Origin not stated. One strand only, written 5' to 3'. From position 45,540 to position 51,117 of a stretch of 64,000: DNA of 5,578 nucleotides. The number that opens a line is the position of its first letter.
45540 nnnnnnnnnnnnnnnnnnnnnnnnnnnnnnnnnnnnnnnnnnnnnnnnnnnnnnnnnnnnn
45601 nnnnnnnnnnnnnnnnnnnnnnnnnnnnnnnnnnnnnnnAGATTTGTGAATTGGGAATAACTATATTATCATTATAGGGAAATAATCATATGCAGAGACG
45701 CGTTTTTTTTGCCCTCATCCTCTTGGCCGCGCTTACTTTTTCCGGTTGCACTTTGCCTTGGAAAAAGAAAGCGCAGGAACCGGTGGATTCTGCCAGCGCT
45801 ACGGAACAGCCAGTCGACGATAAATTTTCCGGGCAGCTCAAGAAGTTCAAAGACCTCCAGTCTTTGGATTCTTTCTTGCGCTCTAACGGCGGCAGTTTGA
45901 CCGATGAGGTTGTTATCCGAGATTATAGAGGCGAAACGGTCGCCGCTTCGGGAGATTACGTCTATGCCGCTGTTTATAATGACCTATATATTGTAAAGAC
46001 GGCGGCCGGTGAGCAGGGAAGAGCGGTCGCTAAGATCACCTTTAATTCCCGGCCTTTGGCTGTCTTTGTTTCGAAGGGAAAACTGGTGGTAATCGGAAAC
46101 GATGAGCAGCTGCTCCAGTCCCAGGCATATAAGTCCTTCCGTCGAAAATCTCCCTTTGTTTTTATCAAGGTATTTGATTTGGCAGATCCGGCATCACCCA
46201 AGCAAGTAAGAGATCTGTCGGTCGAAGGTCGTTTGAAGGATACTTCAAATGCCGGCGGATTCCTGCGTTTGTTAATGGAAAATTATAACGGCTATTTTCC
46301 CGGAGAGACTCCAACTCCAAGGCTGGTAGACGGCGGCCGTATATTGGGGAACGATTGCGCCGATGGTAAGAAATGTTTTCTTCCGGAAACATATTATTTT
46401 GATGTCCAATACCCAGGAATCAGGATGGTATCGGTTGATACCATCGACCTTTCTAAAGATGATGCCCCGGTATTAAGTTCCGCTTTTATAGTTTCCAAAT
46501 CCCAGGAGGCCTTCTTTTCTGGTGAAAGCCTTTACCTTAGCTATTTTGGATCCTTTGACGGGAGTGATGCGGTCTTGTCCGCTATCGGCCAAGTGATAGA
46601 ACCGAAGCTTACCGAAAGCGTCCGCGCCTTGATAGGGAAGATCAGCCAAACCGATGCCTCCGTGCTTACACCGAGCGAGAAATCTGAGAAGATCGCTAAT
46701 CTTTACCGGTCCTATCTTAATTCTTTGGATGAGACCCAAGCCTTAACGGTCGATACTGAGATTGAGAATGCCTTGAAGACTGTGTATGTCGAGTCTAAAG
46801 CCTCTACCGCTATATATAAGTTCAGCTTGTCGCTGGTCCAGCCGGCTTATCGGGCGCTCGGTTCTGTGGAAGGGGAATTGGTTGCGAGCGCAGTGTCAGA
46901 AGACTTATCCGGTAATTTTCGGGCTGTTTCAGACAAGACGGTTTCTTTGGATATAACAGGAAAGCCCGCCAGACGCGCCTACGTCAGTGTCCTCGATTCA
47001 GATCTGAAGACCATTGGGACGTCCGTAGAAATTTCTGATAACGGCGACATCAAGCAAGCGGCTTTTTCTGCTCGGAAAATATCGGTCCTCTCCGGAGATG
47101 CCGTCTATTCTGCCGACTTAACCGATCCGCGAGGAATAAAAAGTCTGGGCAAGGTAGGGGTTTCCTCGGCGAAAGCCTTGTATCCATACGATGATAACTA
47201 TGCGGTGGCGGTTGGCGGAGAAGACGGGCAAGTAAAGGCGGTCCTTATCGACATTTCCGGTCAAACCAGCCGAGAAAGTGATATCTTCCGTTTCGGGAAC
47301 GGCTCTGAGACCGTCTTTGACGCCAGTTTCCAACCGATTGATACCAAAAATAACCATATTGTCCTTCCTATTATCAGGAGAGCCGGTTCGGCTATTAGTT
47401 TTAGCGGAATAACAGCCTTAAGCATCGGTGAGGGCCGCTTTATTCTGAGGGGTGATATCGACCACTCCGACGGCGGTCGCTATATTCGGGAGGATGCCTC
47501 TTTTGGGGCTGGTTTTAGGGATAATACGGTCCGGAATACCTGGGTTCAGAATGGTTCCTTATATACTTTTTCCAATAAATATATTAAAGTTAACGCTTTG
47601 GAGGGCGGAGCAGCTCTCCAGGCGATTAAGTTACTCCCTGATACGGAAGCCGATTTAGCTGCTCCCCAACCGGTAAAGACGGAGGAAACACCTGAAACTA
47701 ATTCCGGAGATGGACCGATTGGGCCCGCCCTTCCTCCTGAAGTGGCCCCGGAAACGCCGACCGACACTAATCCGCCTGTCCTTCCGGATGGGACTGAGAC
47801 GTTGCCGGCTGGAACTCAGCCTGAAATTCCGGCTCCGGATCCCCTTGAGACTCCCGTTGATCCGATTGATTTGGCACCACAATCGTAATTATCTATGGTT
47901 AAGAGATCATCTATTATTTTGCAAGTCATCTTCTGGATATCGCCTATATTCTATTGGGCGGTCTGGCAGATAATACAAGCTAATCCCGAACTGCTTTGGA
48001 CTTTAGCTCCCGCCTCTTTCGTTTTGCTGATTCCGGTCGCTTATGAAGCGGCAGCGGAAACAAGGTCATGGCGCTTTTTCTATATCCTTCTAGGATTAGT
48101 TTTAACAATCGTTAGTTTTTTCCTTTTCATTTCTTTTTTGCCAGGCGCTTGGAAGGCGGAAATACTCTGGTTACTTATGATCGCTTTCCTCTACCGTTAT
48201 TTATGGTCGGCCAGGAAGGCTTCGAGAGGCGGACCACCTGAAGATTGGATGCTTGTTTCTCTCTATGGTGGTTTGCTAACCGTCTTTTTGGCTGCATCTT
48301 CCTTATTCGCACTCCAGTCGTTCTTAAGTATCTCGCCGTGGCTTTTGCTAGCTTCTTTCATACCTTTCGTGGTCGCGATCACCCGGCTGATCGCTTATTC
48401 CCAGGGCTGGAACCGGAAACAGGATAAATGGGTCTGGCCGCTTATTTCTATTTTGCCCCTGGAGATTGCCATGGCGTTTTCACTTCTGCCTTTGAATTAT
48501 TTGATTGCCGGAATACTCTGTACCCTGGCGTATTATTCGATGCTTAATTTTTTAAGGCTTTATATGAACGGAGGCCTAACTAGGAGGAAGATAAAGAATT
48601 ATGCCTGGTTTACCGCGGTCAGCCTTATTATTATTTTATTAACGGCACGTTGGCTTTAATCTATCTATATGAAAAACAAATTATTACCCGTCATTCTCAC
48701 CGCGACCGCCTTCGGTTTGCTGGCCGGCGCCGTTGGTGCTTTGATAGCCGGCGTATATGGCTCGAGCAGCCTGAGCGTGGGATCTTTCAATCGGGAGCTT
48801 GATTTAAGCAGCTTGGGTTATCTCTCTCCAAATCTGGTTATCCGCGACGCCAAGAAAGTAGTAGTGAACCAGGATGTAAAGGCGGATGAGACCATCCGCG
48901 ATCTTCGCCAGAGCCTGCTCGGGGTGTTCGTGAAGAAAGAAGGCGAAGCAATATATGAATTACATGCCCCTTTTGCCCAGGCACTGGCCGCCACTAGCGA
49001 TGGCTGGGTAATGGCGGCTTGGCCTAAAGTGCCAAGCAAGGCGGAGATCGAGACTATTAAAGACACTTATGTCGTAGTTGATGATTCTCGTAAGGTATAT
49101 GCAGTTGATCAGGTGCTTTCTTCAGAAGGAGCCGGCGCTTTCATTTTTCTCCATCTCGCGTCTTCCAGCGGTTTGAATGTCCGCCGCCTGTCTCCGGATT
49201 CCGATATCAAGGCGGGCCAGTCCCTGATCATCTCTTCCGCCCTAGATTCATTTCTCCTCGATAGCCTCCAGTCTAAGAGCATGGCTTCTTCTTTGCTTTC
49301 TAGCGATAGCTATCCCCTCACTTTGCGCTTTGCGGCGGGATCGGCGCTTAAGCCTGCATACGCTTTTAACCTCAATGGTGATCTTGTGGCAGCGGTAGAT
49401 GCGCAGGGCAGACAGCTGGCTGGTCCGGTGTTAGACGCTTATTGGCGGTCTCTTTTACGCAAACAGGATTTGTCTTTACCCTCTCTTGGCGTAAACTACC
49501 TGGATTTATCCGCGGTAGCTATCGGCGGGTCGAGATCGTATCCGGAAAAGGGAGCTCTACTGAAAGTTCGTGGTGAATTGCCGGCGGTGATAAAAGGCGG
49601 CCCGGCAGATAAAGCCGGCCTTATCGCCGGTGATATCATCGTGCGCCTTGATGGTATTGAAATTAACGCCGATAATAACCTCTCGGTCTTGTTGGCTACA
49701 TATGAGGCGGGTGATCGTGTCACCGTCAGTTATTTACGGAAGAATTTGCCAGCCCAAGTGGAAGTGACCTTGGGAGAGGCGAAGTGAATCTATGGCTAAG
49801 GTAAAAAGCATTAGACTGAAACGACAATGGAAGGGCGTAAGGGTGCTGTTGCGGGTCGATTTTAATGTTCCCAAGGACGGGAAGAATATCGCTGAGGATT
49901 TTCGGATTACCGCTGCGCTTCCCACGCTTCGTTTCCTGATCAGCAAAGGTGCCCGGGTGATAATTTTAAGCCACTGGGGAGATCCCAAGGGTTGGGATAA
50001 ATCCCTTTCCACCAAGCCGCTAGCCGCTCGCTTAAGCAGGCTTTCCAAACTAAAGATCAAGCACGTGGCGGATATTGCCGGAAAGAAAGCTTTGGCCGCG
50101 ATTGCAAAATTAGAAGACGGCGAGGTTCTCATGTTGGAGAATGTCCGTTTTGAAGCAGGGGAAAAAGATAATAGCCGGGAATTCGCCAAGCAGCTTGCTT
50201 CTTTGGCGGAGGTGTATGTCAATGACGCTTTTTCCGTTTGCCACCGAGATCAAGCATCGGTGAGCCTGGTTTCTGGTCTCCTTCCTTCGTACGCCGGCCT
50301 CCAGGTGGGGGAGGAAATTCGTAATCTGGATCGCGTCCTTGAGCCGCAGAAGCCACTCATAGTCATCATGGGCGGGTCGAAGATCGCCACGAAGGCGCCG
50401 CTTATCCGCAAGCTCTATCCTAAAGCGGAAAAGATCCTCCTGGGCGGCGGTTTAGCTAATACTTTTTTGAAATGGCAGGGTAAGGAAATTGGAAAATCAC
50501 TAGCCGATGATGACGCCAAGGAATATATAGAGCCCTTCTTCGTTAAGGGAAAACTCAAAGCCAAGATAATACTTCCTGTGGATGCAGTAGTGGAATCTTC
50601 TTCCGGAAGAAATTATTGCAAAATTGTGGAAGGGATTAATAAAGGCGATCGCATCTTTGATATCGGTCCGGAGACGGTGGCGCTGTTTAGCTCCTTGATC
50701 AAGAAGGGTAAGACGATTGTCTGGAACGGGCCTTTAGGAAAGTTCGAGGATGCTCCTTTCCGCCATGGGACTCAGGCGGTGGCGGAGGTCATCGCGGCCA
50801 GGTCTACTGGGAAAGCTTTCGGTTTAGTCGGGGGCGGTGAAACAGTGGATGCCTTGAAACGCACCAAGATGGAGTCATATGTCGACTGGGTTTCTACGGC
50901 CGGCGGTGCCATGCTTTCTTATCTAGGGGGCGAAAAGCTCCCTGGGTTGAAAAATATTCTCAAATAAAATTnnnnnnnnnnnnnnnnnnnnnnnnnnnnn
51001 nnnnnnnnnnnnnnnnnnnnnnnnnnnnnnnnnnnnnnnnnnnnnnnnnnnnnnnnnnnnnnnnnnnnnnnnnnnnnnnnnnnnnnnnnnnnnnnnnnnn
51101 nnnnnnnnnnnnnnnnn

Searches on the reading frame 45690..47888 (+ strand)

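Call 31: search_protein_families(library=pfam, proteins=[window:45690-47888:+], max_evalue=0.00001)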
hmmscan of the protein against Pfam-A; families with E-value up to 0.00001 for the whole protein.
window:45690-47888:+ (732 aa): 1 family
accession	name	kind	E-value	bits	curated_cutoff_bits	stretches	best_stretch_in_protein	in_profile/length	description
PF09826.15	Beta_propel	-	6.7e-38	131.2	22.4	1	83-638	16-493/495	Beta propeller domain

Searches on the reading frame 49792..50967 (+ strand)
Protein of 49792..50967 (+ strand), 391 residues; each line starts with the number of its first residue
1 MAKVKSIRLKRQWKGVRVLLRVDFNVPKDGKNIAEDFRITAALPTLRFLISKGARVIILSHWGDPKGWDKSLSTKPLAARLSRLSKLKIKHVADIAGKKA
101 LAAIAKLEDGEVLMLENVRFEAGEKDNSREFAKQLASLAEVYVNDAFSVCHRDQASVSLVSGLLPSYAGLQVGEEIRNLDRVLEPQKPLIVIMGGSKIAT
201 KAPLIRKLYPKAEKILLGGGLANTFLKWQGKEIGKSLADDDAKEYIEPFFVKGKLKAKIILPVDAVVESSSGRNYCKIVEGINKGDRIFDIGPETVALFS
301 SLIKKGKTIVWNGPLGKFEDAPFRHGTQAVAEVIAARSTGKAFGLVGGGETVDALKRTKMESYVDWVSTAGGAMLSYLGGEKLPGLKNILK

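Call 56: search_protein_families(library=pfam, proteins=[window:49792-50967:+], max_evalue=0.01)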
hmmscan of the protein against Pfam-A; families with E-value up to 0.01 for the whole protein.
window:49792-50967:+ (391 aa): 1 family
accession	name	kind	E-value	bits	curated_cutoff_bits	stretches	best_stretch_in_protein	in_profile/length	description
PF00162.24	PGK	-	4.5e-123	411.4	27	1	13-381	6-379/379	Phosphoglycerate kinase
